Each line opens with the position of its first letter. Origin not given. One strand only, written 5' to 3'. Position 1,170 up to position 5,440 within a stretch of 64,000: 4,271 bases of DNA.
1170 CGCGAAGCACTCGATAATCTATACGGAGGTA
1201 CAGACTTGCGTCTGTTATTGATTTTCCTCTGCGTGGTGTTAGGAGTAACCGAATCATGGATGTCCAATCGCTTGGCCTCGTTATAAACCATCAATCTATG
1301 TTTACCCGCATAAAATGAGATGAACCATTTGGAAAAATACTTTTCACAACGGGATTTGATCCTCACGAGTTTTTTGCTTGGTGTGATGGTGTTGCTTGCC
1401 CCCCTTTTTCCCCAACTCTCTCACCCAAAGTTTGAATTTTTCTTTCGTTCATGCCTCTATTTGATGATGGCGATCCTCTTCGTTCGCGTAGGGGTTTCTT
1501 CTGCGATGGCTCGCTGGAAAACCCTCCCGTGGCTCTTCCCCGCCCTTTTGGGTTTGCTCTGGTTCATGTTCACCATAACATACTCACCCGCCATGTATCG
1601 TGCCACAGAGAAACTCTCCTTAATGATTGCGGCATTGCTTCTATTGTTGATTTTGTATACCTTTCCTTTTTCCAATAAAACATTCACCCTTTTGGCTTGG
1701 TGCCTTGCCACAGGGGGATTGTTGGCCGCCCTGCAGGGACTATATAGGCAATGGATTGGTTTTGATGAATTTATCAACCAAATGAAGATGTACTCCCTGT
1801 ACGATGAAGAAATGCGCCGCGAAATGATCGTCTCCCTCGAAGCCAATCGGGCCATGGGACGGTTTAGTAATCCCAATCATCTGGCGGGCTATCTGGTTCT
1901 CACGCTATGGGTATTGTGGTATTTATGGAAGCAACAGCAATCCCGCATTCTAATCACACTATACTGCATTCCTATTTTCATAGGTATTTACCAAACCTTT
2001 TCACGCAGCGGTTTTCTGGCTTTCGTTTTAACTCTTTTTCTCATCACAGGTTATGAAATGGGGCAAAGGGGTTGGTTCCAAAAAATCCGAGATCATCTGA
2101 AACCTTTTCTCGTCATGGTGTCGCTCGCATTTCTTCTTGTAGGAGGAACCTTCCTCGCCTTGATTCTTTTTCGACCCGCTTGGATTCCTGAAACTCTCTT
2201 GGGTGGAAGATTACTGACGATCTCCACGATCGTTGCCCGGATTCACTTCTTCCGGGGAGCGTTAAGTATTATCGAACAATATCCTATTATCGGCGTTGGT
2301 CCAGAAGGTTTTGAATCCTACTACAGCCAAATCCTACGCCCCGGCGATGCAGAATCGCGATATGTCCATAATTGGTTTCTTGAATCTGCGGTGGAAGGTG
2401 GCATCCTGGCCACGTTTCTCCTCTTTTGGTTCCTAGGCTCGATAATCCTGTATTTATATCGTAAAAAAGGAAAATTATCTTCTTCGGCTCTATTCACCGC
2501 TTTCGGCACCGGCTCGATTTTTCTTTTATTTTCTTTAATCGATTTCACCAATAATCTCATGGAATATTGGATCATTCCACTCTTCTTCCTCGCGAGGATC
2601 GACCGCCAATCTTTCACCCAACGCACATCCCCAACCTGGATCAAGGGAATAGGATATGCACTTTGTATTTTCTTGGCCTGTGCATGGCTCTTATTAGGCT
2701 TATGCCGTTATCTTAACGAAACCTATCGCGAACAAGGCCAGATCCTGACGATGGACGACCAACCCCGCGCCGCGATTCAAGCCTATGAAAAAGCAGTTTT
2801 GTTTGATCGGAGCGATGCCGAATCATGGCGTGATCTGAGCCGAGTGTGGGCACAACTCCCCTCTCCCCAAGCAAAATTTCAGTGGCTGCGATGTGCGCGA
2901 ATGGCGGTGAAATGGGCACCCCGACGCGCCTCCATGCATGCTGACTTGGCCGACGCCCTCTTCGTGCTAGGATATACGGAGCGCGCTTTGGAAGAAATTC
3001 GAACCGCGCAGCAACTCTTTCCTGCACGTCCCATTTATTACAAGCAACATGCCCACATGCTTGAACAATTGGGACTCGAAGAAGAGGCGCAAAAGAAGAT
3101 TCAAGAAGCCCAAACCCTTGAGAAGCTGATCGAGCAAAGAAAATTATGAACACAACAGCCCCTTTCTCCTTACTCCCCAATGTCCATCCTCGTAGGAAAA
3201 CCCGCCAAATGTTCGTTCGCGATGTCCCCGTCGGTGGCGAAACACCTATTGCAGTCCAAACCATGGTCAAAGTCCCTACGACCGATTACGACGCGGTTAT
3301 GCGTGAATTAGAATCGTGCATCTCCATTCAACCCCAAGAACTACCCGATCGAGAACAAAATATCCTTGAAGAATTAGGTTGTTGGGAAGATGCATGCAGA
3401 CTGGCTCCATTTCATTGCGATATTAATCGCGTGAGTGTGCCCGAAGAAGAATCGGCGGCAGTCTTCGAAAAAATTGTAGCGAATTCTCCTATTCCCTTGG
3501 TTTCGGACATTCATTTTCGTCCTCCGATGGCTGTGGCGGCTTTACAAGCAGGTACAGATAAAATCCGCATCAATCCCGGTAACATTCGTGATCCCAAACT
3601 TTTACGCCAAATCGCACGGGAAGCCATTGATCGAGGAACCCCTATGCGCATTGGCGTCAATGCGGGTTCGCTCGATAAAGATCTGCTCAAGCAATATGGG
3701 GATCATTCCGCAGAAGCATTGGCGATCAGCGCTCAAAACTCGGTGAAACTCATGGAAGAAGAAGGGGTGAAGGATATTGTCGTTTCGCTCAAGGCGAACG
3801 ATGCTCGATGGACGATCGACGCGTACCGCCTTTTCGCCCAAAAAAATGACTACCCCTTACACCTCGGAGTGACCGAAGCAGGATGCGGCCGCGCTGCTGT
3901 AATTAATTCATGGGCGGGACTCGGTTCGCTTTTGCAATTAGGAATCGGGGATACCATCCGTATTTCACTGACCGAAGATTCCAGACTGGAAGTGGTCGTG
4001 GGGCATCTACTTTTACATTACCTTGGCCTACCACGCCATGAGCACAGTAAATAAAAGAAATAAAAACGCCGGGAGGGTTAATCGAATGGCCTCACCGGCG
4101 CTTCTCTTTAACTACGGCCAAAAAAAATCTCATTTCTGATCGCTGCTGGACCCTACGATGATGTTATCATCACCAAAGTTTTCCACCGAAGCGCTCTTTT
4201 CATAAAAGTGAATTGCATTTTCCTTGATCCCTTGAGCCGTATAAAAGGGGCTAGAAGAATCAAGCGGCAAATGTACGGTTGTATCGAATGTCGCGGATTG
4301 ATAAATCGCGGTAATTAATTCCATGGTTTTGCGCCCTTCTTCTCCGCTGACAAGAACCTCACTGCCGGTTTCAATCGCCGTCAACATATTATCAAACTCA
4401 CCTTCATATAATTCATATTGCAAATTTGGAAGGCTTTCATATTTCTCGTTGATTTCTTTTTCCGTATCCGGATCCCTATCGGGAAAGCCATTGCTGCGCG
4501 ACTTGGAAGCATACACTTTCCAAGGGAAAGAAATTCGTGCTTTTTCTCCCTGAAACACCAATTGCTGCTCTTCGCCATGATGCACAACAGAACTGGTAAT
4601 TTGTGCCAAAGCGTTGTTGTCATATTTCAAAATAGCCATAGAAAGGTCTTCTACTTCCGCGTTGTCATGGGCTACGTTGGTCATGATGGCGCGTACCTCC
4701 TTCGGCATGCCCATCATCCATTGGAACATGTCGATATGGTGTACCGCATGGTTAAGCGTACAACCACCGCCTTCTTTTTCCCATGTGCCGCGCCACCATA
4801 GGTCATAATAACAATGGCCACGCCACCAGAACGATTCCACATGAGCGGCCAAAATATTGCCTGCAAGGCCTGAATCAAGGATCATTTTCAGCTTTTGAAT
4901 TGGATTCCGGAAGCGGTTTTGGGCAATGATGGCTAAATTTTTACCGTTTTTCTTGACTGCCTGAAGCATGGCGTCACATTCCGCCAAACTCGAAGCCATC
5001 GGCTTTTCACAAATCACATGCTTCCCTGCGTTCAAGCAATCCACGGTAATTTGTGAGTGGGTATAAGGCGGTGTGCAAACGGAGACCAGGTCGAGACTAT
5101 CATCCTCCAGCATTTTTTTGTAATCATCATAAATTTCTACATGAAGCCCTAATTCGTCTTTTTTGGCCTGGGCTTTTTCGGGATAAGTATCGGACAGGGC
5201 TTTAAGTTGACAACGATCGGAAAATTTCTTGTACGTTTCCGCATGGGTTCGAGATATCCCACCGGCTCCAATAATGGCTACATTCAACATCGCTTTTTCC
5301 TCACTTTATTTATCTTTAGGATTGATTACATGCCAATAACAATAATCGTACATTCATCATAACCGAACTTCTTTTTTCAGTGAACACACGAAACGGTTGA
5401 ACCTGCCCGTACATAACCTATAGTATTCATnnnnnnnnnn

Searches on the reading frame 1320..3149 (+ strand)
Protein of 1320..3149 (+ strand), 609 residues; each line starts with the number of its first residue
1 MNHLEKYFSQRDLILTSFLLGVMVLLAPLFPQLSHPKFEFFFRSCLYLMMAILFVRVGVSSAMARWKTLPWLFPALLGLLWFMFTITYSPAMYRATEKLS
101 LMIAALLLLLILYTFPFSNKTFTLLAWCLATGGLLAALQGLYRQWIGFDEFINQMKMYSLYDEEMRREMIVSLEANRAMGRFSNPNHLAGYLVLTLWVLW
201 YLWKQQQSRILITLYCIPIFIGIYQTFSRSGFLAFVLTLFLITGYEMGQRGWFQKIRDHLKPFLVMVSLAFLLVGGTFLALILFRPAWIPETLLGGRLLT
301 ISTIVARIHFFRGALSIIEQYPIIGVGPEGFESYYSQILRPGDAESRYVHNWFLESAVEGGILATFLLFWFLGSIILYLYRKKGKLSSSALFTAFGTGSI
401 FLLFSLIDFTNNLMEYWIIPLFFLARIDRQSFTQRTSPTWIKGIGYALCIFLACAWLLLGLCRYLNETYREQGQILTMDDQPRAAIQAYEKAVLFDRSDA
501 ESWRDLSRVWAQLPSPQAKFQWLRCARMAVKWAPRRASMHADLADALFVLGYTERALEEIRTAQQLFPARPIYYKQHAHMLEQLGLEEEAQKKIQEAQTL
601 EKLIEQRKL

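Call 69: search_protein_families(library=pfam, proteins=[window:1320-3149:+], max_evalue=0.00001)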
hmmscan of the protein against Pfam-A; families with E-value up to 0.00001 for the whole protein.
window:1320-3149:+ (609 aa): 1 family
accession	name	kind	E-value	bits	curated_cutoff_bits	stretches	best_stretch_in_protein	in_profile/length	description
PF04932.20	Wzy_C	-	2.5e-12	47.3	31.7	1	216-369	3-149/149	O-Antigen ligase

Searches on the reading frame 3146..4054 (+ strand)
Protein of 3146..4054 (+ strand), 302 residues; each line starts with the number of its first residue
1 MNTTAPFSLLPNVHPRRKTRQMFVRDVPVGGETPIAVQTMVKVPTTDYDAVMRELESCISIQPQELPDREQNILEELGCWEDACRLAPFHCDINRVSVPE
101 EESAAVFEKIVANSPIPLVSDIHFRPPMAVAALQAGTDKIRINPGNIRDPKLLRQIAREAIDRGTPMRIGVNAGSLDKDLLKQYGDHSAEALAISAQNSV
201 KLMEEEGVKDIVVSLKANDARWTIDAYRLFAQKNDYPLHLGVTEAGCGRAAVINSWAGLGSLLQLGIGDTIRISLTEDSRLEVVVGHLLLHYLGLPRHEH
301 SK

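Call 113: search_protein_families(library=pfam, proteins=[window:3146-4054:+], max_evalue=0.00001)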
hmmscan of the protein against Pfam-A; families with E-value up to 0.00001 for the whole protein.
window:3146-4054:+ (302 aa): 1 family
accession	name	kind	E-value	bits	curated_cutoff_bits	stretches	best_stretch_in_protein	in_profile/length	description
PF04551.19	GcpE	-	1.4e-81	274.6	32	1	81-297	35-251/343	GcpE protein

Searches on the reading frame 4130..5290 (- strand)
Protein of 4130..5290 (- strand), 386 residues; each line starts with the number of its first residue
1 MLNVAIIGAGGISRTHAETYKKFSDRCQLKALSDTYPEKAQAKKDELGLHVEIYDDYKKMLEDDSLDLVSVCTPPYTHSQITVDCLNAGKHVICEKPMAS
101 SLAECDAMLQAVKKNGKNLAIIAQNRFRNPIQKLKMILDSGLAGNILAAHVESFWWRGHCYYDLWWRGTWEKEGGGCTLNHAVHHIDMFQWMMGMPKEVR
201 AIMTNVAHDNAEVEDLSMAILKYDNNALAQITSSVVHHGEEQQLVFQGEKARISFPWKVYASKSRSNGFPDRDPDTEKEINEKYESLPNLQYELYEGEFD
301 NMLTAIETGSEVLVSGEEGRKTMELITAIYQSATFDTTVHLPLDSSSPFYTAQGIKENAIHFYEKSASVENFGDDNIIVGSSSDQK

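Call 113: search_protein_families(library=pfam, proteins=[window:4130-5290:-], max_evalue=0.00001)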
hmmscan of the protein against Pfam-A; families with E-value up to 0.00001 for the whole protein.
window:4130-5290:- (386 aa): 3 families
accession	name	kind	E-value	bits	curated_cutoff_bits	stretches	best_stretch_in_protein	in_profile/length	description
PF01408.29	GFO_IDH_MocA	-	3.4e-32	112.1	24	1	2-119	1-116/120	Oxidoreductase family, NAD-binding Rossmann fold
PF22725.1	GFO_IDH_MocA_C3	-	5.8e-28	97.8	27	1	131-253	1-123/124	GFO/IDH/MocA C-terminal domain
PF02894.22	GFO_IDH_MocA_C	-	2.9e-26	93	22.9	1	140-340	6-217/218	Oxidoreductase family, C-terminal alpha/beta domain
